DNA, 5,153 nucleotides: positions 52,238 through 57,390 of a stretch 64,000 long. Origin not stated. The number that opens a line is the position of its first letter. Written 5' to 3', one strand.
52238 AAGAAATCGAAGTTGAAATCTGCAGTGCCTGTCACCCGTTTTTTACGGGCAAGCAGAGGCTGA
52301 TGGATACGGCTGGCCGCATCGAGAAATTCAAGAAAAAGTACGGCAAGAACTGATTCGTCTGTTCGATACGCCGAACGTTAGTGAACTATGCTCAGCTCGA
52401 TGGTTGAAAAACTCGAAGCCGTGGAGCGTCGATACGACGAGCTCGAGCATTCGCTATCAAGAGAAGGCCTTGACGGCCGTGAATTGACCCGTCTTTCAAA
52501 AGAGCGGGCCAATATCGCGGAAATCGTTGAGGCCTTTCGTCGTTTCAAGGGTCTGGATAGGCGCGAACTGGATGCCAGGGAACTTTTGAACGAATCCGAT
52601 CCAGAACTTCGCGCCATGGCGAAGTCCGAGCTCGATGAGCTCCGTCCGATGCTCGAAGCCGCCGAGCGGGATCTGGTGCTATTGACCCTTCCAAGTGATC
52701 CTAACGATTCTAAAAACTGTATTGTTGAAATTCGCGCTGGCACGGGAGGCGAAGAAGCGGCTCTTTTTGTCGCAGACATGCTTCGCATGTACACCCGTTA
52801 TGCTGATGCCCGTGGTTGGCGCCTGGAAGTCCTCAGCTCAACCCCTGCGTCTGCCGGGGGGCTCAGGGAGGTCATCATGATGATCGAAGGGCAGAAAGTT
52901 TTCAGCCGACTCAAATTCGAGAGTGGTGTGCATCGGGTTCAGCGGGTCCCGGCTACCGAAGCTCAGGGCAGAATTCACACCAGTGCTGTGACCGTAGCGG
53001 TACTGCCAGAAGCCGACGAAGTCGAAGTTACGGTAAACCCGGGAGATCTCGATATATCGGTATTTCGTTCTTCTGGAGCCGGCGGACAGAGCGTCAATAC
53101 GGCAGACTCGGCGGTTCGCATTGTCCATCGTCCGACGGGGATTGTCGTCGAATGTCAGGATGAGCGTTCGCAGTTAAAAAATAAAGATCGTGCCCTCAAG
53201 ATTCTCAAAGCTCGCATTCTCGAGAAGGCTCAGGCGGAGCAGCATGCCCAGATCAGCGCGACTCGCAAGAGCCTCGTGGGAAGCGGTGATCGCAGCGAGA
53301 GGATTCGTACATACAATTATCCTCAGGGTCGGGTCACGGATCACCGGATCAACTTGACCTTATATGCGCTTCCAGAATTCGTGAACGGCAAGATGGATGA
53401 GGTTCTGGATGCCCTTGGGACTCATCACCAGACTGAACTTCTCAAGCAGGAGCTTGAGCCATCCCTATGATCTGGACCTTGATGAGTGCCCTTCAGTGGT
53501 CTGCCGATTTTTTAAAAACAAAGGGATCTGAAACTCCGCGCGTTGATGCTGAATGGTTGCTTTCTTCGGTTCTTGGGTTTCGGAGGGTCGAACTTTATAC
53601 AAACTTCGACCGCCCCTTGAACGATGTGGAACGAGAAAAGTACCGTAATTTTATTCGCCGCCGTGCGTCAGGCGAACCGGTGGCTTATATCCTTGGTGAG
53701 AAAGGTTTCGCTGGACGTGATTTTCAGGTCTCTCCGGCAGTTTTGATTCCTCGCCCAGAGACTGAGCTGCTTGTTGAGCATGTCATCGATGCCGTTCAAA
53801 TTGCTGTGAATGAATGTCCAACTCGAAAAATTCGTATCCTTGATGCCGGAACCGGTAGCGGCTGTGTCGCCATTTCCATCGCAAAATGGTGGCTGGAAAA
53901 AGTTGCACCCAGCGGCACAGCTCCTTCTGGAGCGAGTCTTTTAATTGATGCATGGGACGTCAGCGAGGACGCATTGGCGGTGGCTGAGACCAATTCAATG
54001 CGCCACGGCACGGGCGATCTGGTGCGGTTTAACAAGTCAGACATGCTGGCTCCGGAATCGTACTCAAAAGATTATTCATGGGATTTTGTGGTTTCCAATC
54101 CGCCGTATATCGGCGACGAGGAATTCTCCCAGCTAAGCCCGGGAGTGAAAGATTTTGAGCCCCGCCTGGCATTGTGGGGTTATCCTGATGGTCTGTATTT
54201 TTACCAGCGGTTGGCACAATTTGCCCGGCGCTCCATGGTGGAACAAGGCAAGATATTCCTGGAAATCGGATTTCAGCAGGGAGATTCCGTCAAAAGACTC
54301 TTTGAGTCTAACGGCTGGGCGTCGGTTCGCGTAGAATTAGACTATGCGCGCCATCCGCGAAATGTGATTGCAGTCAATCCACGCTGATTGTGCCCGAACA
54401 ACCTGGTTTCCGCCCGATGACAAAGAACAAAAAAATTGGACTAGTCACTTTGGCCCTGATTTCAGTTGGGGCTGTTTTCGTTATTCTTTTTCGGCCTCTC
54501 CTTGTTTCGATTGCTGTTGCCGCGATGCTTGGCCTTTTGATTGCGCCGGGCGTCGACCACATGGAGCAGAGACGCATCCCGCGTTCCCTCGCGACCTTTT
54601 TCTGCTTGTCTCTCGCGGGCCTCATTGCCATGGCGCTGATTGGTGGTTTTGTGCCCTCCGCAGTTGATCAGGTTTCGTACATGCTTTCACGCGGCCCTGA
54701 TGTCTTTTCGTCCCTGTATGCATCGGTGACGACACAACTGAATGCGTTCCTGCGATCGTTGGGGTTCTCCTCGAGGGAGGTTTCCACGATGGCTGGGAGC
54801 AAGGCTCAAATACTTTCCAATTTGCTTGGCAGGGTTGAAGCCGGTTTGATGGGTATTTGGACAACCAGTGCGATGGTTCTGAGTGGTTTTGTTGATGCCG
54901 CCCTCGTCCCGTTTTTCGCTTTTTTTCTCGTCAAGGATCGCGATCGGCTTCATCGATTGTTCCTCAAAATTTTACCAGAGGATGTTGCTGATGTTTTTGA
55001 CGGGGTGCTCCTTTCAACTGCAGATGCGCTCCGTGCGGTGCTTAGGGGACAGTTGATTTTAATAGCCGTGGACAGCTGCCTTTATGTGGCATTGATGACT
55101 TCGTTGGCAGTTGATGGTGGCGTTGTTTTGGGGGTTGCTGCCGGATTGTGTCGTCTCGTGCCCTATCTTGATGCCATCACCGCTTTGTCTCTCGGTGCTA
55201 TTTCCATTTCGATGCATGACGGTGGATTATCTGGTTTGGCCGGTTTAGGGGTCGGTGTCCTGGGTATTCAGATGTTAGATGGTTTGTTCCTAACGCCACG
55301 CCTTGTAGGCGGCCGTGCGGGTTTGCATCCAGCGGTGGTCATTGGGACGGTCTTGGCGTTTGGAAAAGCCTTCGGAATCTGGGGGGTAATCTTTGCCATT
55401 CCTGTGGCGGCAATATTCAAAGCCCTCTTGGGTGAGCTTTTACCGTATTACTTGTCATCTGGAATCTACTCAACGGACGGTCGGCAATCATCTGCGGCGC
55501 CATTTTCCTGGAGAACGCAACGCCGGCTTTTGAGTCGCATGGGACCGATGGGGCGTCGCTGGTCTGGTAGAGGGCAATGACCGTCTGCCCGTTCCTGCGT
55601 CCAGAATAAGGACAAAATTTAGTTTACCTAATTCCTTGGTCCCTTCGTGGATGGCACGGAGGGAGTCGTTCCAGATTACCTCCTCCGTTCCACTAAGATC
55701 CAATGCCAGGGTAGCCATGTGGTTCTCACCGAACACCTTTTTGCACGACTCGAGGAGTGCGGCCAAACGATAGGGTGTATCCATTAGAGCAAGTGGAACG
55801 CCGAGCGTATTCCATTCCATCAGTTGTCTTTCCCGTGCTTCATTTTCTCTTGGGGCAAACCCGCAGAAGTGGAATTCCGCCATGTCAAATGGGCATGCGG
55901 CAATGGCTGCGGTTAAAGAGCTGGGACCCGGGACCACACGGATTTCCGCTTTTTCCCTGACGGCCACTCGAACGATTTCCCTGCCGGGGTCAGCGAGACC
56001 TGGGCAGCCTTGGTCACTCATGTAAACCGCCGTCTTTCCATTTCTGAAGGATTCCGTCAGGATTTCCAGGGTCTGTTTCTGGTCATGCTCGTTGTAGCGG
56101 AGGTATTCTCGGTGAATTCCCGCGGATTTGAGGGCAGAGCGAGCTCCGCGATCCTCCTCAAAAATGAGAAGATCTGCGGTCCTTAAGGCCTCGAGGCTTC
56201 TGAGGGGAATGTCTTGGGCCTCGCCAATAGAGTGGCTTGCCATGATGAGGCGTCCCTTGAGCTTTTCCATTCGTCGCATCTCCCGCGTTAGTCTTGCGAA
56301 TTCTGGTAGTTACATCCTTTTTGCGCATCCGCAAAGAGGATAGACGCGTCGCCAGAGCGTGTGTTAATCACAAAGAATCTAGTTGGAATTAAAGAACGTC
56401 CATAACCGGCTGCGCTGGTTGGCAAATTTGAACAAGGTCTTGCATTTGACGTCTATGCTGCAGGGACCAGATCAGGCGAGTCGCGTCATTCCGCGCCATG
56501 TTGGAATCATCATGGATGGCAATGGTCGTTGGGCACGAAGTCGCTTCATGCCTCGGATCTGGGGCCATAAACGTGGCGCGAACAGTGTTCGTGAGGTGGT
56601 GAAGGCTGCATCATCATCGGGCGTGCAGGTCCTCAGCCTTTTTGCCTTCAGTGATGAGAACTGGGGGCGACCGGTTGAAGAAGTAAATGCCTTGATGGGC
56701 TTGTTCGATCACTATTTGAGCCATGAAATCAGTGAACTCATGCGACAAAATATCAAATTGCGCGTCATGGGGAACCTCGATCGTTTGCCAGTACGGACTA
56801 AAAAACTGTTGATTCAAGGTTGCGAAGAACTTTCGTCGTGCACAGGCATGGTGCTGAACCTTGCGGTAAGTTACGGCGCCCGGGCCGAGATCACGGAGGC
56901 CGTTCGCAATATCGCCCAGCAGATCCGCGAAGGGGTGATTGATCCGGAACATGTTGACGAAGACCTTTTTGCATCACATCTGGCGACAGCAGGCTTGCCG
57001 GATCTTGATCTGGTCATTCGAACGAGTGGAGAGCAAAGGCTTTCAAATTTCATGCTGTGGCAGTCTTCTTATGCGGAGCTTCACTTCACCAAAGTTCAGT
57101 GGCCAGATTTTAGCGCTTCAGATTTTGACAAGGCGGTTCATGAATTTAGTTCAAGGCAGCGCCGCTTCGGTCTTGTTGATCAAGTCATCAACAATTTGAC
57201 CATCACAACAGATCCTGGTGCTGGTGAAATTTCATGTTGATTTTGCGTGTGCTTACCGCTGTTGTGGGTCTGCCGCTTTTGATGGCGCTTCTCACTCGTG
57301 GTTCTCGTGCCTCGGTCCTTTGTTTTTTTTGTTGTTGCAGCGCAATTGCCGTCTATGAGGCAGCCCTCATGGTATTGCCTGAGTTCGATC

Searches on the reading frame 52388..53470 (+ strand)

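Call 82: search_protein_families(library=pfam, proteins=[window:52388-53470:+], max_evalue=0.0001)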
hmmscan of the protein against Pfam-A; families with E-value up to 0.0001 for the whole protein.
window:52388-53470:+ (360 aa): 2 families
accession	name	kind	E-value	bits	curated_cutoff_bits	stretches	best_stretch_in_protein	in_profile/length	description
PF03462.23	PCRF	-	2.4e-67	227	24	1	13-203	2-194/194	PCRF domain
PF00472.26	RF-1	-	1e-41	142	35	1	210-320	1-116/116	RF-1 domain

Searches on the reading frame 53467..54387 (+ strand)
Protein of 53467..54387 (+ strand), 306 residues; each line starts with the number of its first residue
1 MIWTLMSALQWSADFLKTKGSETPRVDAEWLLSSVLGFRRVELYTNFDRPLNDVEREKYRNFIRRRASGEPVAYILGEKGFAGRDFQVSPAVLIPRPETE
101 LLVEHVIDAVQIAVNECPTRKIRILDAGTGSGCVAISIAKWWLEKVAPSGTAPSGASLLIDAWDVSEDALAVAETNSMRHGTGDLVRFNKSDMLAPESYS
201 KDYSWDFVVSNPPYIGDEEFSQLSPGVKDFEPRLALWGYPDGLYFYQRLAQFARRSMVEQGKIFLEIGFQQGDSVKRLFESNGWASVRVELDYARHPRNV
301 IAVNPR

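Call 82: search_protein_families(library=pfam, proteins=[window:53467-54387:+], max_evalue=0.0001)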
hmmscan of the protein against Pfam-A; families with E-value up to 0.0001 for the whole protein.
window:53467-54387:+ (306 aa): 3 families
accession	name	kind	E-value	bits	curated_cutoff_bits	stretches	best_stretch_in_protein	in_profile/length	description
PF17827.6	PrmC_N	-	2.3e-24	86.2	23.4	1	8-77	2-71/71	PrmC N-terminal domain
PF05175.20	MTS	-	2.3e-06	27.8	23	1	116-216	26-110/170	Methyltransferase small domain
PF13847.12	Methyltransf_31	-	1.1e-05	25.6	27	1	121-211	4-81/145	Methyltransferase domain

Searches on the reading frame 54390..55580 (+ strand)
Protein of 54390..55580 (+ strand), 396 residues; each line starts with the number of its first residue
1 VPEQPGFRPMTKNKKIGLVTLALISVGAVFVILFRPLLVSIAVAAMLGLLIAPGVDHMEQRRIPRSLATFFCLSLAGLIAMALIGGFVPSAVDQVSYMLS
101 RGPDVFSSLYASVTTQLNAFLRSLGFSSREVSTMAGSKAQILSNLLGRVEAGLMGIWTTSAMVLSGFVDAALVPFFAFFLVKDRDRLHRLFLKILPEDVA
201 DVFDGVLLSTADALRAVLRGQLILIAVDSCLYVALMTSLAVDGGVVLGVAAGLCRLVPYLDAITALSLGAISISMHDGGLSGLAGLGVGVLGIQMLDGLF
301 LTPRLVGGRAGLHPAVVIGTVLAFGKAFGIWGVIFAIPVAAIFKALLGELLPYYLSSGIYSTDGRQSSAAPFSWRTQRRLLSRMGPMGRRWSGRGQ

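Call 82: search_protein_families(library=pfam, proteins=[window:54390-55580:+], max_evalue=0.0001)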
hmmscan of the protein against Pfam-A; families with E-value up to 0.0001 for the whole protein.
window:54390-55580:+ (396 aa): 1 family
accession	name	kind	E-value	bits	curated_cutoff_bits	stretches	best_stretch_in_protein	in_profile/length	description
PF01594.21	AI-2E_transport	-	2.6e-51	175.2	34.3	1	19-349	3-325/327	AI-2E family transporter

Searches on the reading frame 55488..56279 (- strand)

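Call 82: search_protein_families(library=pfam, proteins=[window:55488-56279:-], max_evalue=0.0001)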
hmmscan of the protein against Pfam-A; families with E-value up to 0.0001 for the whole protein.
window:55488-56279:- (263 aa): 1 family
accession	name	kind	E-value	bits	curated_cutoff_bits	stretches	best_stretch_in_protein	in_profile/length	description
PF00590.25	TP_methylase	-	2e-20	74.1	27.8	1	18-208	9-209/212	Tetrapyrrole (Corrin/Porphyrin) Methylases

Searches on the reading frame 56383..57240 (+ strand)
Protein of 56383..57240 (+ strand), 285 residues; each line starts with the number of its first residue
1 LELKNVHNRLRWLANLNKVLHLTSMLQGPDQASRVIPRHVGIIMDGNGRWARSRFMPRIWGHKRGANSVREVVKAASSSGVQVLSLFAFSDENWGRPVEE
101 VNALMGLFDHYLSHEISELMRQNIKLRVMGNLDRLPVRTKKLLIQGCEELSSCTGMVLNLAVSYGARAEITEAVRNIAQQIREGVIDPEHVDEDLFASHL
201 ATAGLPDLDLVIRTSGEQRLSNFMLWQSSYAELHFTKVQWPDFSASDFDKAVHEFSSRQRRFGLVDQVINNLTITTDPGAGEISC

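Call 82: search_protein_families(library=pfam, proteins=[window:56383-57240:+], max_evalue=0.0001)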
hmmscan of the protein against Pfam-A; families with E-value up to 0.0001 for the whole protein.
window:56383-57240:+ (285 aa): 1 family
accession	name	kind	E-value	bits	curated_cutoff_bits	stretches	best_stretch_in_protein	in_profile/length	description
PF01255.24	Prenyltransf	-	6.7e-80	268.2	27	1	43-263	1-219/219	Putative undecaprenyl diphosphate synthase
